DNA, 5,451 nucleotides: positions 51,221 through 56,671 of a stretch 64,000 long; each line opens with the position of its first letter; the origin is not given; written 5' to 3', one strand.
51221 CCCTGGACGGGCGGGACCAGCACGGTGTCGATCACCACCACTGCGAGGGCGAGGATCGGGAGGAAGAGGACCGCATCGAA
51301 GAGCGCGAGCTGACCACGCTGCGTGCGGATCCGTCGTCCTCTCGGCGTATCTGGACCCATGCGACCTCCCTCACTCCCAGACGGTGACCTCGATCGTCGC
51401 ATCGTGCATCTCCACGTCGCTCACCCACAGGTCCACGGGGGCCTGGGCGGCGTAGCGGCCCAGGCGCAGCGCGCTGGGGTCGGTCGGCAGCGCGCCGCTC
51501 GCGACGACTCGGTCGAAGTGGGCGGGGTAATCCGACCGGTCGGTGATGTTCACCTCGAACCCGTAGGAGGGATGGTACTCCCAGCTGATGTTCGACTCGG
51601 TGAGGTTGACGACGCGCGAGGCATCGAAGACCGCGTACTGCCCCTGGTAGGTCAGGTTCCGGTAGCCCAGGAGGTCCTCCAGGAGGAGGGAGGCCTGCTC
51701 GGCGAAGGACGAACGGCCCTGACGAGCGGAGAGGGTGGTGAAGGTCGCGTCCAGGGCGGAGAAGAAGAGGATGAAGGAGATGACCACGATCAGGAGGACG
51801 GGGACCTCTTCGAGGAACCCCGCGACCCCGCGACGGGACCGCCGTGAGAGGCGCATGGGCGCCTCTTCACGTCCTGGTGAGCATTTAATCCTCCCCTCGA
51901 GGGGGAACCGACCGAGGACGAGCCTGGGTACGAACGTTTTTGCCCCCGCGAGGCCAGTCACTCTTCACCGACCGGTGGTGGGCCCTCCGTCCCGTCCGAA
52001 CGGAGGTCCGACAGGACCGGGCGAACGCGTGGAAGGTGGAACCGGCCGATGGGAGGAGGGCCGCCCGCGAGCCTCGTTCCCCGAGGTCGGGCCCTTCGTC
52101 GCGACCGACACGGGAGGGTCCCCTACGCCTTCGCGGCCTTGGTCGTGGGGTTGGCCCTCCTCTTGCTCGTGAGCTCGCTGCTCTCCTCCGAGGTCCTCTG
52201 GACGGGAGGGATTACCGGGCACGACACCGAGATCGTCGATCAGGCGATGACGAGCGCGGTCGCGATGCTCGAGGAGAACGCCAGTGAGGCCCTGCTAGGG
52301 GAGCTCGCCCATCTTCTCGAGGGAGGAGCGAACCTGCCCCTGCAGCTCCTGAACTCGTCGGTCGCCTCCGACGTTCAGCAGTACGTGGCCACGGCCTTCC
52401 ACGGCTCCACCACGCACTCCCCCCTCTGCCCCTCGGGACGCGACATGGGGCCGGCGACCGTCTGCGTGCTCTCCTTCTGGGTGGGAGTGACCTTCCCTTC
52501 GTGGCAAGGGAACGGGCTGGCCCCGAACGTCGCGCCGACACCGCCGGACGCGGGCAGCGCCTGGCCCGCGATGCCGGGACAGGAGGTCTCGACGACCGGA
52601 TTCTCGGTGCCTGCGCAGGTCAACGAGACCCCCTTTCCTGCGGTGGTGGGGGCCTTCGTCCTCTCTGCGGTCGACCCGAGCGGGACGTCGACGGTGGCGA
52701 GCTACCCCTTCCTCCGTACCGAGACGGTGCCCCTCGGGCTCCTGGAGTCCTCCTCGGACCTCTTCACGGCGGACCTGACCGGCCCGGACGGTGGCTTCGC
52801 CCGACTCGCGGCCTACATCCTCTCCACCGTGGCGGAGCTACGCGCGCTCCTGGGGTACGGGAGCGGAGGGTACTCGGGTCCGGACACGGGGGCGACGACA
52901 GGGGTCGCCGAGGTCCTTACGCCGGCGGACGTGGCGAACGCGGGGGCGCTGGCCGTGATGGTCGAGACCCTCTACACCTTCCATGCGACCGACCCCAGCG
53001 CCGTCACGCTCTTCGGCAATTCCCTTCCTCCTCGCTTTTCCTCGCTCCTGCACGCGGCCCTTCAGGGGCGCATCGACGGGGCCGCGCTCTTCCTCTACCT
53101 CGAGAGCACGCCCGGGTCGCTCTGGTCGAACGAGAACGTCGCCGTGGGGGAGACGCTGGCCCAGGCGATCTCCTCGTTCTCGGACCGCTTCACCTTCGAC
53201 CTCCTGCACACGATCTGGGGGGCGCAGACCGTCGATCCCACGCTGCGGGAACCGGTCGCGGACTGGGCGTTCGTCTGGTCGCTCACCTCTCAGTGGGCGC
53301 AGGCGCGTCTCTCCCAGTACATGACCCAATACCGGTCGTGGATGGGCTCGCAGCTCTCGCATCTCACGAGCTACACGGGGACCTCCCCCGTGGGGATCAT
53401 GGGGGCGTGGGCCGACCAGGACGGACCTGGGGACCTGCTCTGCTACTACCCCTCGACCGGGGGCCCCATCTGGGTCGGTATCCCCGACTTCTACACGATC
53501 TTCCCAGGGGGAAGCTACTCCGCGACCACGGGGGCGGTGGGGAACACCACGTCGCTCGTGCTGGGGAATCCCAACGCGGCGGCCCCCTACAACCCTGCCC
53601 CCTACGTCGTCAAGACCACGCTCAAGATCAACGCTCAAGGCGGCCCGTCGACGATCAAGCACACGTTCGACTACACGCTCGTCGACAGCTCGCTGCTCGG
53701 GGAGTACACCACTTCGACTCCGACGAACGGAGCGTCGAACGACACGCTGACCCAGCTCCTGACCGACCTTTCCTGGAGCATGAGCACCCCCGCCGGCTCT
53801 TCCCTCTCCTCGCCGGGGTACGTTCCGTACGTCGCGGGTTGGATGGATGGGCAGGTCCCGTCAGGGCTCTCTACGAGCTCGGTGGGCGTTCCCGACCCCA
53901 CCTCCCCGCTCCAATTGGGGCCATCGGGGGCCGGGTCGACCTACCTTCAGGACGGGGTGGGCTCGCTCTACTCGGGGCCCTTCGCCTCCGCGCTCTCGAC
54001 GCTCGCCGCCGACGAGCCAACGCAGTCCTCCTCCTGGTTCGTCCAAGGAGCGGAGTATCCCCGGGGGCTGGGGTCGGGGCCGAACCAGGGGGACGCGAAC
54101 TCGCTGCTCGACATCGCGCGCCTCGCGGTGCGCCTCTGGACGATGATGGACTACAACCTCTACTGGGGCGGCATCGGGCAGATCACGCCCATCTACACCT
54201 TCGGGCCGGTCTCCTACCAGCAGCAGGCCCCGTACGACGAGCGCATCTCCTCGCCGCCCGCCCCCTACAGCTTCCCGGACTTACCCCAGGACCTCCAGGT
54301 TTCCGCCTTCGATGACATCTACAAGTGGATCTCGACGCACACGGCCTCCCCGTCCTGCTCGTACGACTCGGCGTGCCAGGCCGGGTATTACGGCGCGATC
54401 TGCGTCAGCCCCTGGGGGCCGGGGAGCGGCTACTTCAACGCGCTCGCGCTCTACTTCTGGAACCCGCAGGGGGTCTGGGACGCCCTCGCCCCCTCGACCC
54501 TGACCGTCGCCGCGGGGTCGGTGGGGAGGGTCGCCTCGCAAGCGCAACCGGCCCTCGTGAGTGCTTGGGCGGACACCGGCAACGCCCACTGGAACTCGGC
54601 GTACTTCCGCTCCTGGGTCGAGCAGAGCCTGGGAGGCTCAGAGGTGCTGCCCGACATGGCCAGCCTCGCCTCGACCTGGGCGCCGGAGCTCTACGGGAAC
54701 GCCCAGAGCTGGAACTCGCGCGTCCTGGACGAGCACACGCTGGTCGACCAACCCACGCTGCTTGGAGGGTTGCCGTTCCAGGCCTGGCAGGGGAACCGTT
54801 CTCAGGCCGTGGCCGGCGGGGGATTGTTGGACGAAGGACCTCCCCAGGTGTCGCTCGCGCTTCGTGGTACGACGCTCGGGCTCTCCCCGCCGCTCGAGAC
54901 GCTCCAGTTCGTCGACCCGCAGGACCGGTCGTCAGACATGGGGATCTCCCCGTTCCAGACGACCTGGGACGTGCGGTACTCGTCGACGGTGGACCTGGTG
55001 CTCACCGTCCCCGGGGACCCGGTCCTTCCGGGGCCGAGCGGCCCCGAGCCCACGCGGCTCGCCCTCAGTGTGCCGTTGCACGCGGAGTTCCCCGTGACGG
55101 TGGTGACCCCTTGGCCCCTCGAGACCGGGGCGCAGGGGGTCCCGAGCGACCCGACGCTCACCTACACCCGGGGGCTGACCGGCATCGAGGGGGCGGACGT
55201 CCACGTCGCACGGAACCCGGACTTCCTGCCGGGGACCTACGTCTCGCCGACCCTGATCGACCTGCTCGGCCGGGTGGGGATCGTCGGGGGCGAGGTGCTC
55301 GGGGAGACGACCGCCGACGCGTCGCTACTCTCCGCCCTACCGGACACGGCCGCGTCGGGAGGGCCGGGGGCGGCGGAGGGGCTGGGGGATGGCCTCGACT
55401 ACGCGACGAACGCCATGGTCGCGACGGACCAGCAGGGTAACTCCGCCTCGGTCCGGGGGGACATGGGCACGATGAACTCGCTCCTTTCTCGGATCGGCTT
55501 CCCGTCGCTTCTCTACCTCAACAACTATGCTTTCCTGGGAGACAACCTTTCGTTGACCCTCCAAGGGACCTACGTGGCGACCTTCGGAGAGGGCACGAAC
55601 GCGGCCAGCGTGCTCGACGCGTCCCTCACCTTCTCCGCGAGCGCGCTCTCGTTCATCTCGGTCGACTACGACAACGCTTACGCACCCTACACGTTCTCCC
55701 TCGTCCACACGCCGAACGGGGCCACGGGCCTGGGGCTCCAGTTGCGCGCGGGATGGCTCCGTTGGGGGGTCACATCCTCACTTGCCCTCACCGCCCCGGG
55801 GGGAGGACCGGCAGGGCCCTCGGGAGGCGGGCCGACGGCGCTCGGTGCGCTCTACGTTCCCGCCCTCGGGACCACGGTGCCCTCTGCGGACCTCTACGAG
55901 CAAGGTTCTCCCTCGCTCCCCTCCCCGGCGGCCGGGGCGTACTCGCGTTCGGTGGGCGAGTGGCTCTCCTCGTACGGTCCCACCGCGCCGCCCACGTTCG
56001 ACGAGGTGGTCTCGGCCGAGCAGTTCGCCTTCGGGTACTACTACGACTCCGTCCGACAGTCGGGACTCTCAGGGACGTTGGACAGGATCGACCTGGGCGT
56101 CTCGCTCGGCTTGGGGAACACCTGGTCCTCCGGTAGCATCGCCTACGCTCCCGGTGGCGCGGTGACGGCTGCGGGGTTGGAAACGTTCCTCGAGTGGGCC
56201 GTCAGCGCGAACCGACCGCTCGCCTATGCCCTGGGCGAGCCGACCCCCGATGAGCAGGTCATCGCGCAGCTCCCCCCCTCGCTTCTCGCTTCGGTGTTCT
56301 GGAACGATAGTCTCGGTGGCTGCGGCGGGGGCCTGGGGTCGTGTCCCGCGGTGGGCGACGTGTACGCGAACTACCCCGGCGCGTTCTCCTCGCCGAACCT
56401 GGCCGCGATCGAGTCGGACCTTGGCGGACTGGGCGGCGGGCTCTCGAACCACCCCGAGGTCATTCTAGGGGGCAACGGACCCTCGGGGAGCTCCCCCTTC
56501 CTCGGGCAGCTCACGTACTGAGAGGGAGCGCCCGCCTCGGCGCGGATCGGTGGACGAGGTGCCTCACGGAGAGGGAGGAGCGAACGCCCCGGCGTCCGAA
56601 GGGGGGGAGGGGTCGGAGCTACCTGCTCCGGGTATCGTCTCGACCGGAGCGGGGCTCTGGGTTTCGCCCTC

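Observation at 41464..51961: Archaeal type-IV-pilus-like operon with five pilin-like genes and unnamed accessory genes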

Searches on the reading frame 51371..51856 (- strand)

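Call 6: search_protein_families(library=pfam, proteins=[window:51371-51856:-], max_evalue=0.1)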
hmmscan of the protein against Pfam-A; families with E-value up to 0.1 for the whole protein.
window:51371-51856:- (161 aa): 1 family
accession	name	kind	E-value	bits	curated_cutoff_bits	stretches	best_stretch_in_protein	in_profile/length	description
PF23961.1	Phage_tail_terminator_9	-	0.034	14.3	27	1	50-104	78-130/153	Phage neck terminator protein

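Call 7: search_protein_families(library=ncbifam, proteins=[window:51371-51856:-], max_evalue=0.1)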
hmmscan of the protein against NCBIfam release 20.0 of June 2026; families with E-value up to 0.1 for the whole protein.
window:51371-51856:- (161 aa): 0 families

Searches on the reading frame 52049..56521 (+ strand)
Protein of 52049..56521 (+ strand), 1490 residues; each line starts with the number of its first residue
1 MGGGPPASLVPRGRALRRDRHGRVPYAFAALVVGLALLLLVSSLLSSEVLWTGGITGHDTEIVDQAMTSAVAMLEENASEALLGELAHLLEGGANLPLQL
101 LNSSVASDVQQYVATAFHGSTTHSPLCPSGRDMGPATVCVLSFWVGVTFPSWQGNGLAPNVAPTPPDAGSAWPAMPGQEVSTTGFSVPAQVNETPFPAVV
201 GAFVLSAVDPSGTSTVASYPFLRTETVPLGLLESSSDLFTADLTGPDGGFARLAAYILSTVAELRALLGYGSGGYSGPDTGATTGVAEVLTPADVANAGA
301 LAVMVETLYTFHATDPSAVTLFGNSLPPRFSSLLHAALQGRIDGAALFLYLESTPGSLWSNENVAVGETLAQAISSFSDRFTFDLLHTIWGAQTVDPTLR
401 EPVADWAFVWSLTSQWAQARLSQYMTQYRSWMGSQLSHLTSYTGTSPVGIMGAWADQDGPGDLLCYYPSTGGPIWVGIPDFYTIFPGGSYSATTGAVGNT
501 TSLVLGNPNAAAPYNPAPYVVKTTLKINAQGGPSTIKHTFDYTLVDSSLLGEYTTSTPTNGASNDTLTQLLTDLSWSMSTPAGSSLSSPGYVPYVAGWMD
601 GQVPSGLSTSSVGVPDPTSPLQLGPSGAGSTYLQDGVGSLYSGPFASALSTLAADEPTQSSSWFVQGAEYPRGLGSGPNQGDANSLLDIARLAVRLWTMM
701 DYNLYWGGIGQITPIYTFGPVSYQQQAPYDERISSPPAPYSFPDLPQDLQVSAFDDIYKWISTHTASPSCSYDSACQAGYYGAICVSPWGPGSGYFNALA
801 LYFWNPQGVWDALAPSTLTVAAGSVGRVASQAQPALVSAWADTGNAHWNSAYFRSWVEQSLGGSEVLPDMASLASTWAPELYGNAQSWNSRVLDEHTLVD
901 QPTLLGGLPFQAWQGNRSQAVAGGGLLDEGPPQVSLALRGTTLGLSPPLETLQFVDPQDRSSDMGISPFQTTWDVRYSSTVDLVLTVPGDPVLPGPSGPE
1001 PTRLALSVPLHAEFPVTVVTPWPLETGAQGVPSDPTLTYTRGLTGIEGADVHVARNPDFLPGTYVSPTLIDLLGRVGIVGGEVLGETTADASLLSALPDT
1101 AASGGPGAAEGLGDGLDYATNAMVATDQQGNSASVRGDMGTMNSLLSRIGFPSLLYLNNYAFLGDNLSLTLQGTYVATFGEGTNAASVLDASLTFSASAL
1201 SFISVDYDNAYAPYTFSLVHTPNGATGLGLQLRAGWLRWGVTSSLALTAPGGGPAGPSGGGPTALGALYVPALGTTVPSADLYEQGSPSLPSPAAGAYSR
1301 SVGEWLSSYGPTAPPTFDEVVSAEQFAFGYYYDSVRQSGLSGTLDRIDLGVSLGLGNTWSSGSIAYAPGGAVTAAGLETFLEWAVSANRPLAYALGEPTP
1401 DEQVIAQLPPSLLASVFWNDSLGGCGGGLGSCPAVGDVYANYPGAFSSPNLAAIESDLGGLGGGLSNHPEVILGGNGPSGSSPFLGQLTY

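Call 8: search_protein_families(library=pfam, proteins=[window:52049-56521:+], max_evalue=0.01)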
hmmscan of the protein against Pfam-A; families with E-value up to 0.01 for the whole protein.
window:52049-56521:+ (1490 aa): 0 families
